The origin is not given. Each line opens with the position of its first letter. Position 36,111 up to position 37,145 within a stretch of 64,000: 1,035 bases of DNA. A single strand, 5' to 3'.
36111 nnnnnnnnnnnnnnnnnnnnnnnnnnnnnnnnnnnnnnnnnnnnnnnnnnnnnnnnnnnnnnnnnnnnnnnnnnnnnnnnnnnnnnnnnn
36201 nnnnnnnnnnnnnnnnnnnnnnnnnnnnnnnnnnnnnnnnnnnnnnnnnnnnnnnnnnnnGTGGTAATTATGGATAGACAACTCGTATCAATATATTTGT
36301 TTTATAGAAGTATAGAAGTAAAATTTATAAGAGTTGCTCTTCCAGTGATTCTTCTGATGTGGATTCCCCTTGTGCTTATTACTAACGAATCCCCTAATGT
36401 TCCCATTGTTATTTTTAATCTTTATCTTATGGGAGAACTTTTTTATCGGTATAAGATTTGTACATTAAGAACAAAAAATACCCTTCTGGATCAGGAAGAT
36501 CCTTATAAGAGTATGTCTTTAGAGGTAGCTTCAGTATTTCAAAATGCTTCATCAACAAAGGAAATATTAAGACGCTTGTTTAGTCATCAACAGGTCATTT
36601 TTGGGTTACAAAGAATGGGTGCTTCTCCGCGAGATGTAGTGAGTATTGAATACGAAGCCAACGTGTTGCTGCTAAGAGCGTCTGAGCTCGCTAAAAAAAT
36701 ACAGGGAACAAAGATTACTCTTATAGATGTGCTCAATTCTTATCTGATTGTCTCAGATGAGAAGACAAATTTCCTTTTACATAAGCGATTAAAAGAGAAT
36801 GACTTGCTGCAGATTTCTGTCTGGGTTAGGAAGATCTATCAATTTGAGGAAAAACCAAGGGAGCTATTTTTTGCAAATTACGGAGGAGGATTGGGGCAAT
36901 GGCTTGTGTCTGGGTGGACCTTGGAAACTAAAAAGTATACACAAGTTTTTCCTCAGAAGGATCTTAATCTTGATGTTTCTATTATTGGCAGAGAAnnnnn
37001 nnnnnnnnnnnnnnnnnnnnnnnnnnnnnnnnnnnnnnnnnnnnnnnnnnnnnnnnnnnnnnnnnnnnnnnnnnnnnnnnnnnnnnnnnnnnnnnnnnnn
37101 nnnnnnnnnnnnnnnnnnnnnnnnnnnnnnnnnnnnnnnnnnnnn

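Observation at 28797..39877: Candidate undescribed envelope/secretion-like module between dnaKJ and nusA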

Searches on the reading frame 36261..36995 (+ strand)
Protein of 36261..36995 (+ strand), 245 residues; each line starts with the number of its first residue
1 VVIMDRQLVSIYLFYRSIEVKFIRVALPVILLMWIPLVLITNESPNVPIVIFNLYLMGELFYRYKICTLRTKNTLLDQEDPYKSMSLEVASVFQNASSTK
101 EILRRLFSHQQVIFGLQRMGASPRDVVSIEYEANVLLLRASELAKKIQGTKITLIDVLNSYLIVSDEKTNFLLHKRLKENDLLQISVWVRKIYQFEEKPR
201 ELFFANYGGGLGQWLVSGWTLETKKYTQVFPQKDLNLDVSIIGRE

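Call 44: find_homologous_proteins(query=window:36261-36995:+, max_evalue=0.001)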
Query window:36261-36995:+: 317 candidates shared short words with the query, none scored E <= 0.001.

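Call 79: search_protein_representatives(protein=window:36261-36995:+)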
Query: 245 residues. Proteins with E-value up to 0.001 (for the whole library): 67; up to 1e-10: 37; up to 1e-30: 0. The best 67 are listed.
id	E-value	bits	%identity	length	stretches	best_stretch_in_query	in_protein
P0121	2.7e-30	122.2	31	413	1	10-245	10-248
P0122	6.5e-30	120.9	32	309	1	10-236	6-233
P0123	5.1e-29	118.0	31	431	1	10-232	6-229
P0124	9.1e-28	113.9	32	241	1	10-230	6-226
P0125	1.0e-27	113.7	32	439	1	7-245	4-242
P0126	3.0e-27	112.2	34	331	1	57-245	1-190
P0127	8.3e-27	110.7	31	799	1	11-244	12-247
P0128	1.1e-26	110.3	32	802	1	9-245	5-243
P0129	3.3e-26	108.8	30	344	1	10-245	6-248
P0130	5.9e-26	107.9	29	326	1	10-244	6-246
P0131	8.2e-25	104.2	29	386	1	6-245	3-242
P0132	4.1e-24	101.9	29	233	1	11-231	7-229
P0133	2.3e-23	99.4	30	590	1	9-244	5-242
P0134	1.8e-21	93.3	29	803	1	6-229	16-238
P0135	1.9e-21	93.2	30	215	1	9-217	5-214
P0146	7.9e-16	74.8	32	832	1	11-230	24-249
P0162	1.2e-09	54.6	25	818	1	11-245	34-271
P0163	3.0e-09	53.3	27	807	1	84-245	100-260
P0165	1.3e-08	51.2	27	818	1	10-245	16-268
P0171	1.4e-07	47.8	22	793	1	10-231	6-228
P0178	4.0e-05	39.8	22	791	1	21-235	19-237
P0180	6.7e-05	39.0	24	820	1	33-231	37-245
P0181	6.9e-05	39.0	29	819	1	11-230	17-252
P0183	1.0e-04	38.5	23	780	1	12-236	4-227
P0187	6.4e-04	35.9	24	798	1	22-245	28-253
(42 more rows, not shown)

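Call 80: list_cluster_members(proteins=[P0187, P0183, P0181, P0180, P0178, P0171, P0165, P0163, P0162, P0146])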
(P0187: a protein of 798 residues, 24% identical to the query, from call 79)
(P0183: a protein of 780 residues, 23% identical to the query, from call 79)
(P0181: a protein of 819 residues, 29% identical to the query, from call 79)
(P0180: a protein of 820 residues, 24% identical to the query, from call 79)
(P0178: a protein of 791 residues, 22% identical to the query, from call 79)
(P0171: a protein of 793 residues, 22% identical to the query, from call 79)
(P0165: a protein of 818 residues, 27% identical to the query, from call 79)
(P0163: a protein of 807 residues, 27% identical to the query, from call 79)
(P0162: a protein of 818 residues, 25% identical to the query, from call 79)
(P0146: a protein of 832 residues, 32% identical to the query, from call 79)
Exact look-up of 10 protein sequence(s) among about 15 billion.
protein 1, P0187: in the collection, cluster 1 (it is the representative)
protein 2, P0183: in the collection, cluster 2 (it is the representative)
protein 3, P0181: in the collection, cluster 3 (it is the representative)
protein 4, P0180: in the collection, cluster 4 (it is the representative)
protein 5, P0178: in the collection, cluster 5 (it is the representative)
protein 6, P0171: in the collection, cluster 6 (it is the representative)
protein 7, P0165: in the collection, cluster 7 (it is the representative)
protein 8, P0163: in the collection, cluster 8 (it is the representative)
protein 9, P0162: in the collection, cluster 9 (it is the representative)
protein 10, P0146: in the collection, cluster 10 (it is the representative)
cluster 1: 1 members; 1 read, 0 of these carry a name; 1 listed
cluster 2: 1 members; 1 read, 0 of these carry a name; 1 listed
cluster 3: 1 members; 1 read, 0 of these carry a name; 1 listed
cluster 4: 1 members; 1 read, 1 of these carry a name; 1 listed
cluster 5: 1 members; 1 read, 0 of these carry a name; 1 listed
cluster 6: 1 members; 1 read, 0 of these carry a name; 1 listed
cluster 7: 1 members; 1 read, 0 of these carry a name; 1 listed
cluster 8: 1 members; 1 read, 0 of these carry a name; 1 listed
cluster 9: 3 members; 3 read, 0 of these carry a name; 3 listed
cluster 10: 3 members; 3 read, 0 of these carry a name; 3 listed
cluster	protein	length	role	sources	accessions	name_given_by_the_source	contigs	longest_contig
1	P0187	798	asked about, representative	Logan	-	-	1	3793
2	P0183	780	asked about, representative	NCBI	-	-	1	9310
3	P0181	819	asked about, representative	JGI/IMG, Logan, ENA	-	-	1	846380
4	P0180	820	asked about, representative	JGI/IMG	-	ATP-dependent Clp protease ATP-binding subunit ClpC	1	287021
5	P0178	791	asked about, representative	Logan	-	-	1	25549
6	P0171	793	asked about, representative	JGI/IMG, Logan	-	-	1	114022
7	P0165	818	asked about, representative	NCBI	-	-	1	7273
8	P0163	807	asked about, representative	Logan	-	-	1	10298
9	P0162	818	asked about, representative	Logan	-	-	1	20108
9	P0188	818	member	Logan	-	-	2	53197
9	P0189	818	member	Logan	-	-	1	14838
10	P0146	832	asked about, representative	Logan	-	-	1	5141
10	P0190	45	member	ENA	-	-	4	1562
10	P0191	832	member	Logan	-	-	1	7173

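Call 81: find_homologous_proteins(query=P0181, max_evalue=1e-10)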
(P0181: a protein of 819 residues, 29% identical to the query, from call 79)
Query P0181 (819 aa): 713 proteins with E <= 1e-10 among 8000 candidates; the best 120 are listed.
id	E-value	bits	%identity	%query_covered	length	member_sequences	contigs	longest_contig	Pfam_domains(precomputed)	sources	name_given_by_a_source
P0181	0.0e+0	1768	100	100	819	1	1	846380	PF00158.33,PF07724.21,PF00004.36,PF13401.13,PF17871.8,PF07728.21,PF10431.16,PF20720.4,PF13191.13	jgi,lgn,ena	-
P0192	0.0e+0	1200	66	100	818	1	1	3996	PF13173.13,PF00004.36,PF13401.13,PF17871.8,PF05673.20,PF07728.21,PF13191.13,PF01695.24,PF00158.33,PF07724.21,PF12775.14,PF05729.19,PF10431.16,PF20720.4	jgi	jgi:ATP-dependent Clp protease ATP-binding subunit ClpC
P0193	0.0e+0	1199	66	100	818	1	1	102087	PF00004.36,PF13401.13,PF17871.8,PF05673.20,PF07728.21,PF13191.13,PF01695.24,PF00158.33,PF07724.21,PF12775.14,PF13521.13,PF10431.16,PF20720.4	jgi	jgi:ATP-dependent Clp protease ATP-binding subunit ClpC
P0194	0.0e+0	1192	67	100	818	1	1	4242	PF13173.13,PF13604.13,PF13245.13,PF00004.36,PF13401.13,PF17871.8,PF13238.13,PF07728.21,PF13191.13,PF01695.24,PF13479.13,PF00158.33,PF07724.21,PF12775.14,PF05729.19,PF10431.16,PF20720.4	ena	-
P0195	0.0e+0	1185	66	100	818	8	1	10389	PF13173.13,PF13245.13,PF00004.36,PF13401.13,PF17871.8,PF13238.13,PF14532.13,PF01637.25,PF07728.21,PF13191.13,PF00158.33,PF07724.21,PF12775.14,PF13521.13,PF01078.28,PF10431.16,PF25199.2,PF20720.4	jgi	-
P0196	0.0e+0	1169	65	100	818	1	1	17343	PF13173.13,PF13604.13,PF00004.36,PF13401.13,PF17871.8,PF05496.19,PF07728.21,PF03215.22,PF13191.13,PF01695.24,PF00158.33,PF07724.21,PF12775.14,PF05729.19,PF10431.16,PF20720.4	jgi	jgi:ATP-dependent Clp protease ATP-binding subunit ClpC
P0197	0.0e+0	1168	65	100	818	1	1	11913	PF13173.13,PF13604.13,PF13245.13,PF00004.36,PF13401.13,PF17871.8,PF05673.20,PF07728.21,PF13191.13,PF01695.24,PF00158.33,PF07724.21,PF12775.14,PF01078.28,PF10431.16,PF20720.4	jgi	jgi:ATP-dependent Clp protease ATP-binding subunit ClpC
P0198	0.0e+0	1158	64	100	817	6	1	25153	PF13173.13,PF00004.36,PF13401.13,PF17871.8,PF07728.21,PF13191.13,PF01695.24,PF13479.13,PF00158.33,PF07724.21,PF12775.14,PF13521.13,PF10431.16,PF20720.4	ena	-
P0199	0.0e+0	1143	63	100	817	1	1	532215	PF00158.33,PF07724.21,PF00004.36,PF13401.13,PF17871.8,PF05673.20,PF07728.21,PF10431.16,PF20720.4,PF13191.13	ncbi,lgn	ncbi:MAG: ATP-dependent Clp protease ATP-binding subunit [Candidatus Woykebacteria bacterium]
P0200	0.0e+0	1140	63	100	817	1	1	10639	PF13173.13,PF01695.24,PF00158.33,PF07724.21,PF00004.36,PF13401.13,PF17871.8,PF07728.21,PF10431.16,PF20720.4,PF13191.13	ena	-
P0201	0.0e+0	1131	63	100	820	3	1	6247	PF20030.6,PF13555.13,PF00004.36,PF13401.13,PF17871.8,PF05673.20,PF07728.21,PF04851.22,PF13191.13,PF01695.24,PF00158.33,PF07724.21,PF00005.34,PF12775.14,PF13521.13,PF01078.28,PF10431.16,PF20720.4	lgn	-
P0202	0.0e+0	1124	64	99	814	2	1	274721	PF00158.33,PF07724.21,PF00004.36,PF17871.8,PF07728.21,PF10431.16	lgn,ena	-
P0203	0.0e+0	1123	61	100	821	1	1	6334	PF13245.13,PF00004.36,PF13401.13,PF17871.8,PF01637.25,PF07728.21,PF13191.13,PF01695.24,PF00158.33,PF07724.21,PF12775.14,PF05729.19,PF10431.16,PF20720.4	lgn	-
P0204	0.0e+0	1118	63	100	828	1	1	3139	PF20030.6,PF00004.36,PF13401.13,PF17871.8,PF13238.13,PF07728.21,PF04851.22,PF13191.13,PF01695.24,PF00158.33,PF07724.21,PF12775.14,PF13521.13,PF10431.16,PF25199.2,PF20720.4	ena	-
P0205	0.0e+0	1118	63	100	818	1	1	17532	PF00158.33,PF07724.21,PF00004.36,PF13401.13,PF23569.2,PF17871.8,PF07728.21,PF10431.16,PF20720.4,PF13191.13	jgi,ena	-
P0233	1.7e-215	736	47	99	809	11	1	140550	PF20030.6,PF00004.36,PF13401.13,PF03193.23,PF17871.8,PF05673.20,PF07728.21,PF13191.13,PF00158.33,PF07724.21,PF01078.28,PF10431.16,PF13481.13,PF20720.4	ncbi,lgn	-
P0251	1.8e-129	451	43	69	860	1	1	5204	PF13173.13,PF02861.26,PF00004.36,PF13401.13,PF23569.2,PF17871.8,PF01637.25,PF07728.21,PF13191.13,PF00158.33,PF07724.21,PF12775.14,PF05621.18,PF10431.16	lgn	-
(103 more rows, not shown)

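Call 82: find_encoding_contigs(protein=P0199, flank=10000, max_places=1)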
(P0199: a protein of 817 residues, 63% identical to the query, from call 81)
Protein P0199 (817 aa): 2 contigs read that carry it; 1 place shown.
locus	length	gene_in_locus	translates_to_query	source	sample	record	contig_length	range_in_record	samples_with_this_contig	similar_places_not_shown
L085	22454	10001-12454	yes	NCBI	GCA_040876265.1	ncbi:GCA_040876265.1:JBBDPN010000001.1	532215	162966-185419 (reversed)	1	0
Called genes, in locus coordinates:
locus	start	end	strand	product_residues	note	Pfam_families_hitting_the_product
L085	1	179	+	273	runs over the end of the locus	PF00480:ROK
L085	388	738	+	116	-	-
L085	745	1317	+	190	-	-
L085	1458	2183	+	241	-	PF02089:Palm_thioest (weak), PF00561:Abhydrolase_1 (weak)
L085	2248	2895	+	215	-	PF00702:Hydrolase, PF13419:HAD_2, PF13242:Hydrolase_like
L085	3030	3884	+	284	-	PF01734:Patatin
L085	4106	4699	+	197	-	PF00300:His_Phos_1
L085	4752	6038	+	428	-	PF05496:RuvB_N, PF13173:AAA_14 (weak), PF00004:AAA, PF07728:AAA_5 (faint), PF16193:AAA_assoc_2, PF12002:MgsA_C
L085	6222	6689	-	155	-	-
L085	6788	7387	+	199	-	-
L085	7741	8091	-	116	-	PF01329:Pterin_4a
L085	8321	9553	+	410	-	PF21269:TreT_GT1, PF00534:Glycos_transf_1, PF13692:Glyco_trans_1_4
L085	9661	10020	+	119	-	-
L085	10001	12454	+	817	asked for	PF13191:AAA_16 (faint), PF00004:AAA (weak), PF17871:AAA_lid_9, PF00158:Sigma54_activat, PF00004:AAA (weak), PF07724:AAA_2, PF07728:AAA_5, PF10431:ClpB_D2-small, +3 more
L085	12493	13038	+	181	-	-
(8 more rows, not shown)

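Call 83: find_encoding_contigs(protein=P0181, flank=10000, max_places=1)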
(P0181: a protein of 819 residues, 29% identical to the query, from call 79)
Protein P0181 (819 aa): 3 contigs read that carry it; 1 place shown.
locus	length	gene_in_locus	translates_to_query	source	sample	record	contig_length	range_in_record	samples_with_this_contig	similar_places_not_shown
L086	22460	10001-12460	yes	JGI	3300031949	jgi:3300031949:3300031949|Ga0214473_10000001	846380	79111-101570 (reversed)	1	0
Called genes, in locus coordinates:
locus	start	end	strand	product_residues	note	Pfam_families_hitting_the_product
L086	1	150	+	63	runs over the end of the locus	-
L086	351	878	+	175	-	PF01931:NTPase_I-T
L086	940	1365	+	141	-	-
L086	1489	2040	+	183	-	-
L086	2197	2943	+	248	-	PF00756:Esterase (weak), PF12146:Hydrolase_4 (faint), PF00561:Abhydrolase_1 (weak)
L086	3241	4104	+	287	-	PF01734:Patatin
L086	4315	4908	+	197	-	PF00300:His_Phos_1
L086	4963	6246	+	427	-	PF05496:RuvB_N, PF00004:AAA, PF07728:AAA_5 (faint), PF13173:AAA_14 (faint), PF16193:AAA_assoc_2, PF12002:MgsA_C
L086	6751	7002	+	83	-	-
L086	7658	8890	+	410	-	PF21269:TreT_GT1, PF00534:Glycos_transf_1, PF13692:Glyco_trans_1_4, PF13524:Glyco_trans_1_2 (faint)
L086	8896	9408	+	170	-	PF04191:PEMT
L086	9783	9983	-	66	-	-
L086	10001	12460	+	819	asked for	PF13401:AAA_22 (faint), PF00004:AAA, PF17871:AAA_lid_9, PF00158:Sigma54_activat (weak), PF00004:AAA (weak), PF07724:AAA_2, PF07728:AAA_5, PF10431:ClpB_D2-small, +2 more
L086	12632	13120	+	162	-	-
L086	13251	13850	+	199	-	-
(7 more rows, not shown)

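Call 84: find_encoding_contigs(protein=P0233, flank=10000, max_places=1)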
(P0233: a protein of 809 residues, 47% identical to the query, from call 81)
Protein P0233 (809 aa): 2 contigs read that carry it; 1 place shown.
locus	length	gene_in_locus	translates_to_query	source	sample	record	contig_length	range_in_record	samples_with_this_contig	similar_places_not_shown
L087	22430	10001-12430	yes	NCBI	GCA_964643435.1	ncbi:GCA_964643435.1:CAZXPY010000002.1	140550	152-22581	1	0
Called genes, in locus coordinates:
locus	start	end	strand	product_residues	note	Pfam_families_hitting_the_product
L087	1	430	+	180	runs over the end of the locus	PF01923:Cob_adeno_trans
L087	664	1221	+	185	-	PF18306:LDcluster4, PF03641:Lysine_decarbox (faint)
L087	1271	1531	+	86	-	PF03144:GTP_EFTU_D2 (weak)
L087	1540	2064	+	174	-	-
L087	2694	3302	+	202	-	-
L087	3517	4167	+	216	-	-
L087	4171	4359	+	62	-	PF10055:DUF2292 (weak)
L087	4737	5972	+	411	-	-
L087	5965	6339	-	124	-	-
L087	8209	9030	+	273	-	-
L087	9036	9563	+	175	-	-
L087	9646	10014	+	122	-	-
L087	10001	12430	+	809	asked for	PF00158:Sigma54_activat (faint), PF13191:AAA_16 (weak), PF00004:AAA, PF17871:AAA_lid_9, PF00004:AAA (weak), PF07724:AAA_2, PF07728:AAA_5, PF10431:ClpB_D2-small, +7 more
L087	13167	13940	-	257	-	PF18900:DUF5656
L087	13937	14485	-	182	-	PF02075:RuvC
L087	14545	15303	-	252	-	PF20772:TACO1_YebC_N, PF01709:Transcrip_reg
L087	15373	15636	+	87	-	-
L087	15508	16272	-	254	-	-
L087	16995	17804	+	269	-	-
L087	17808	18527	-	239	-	-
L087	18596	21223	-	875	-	PF26449:DUF8128, PF01935:DUF87, PF10412:TrwB_AAD_bind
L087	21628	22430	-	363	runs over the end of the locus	PF13399:LytR_C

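Call 88: find_encoding_contigs(protein=P0251, flank=10000, max_places=3)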
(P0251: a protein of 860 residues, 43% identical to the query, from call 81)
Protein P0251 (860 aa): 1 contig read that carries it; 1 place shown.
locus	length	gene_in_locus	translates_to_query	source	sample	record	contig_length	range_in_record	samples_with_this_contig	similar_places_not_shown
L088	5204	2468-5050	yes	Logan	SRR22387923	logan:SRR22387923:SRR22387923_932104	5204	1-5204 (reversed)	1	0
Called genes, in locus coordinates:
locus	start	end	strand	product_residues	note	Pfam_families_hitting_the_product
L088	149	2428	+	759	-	-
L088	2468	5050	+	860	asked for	PF02861:Clp_N, PF23569:NBD_SMAX1, PF00004:AAA, PF17871:AAA_lid_9, PF00004:AAA, PF07724:AAA_2, PF07728:AAA_5, PF10431:ClpB_D2-small, +7 more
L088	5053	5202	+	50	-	?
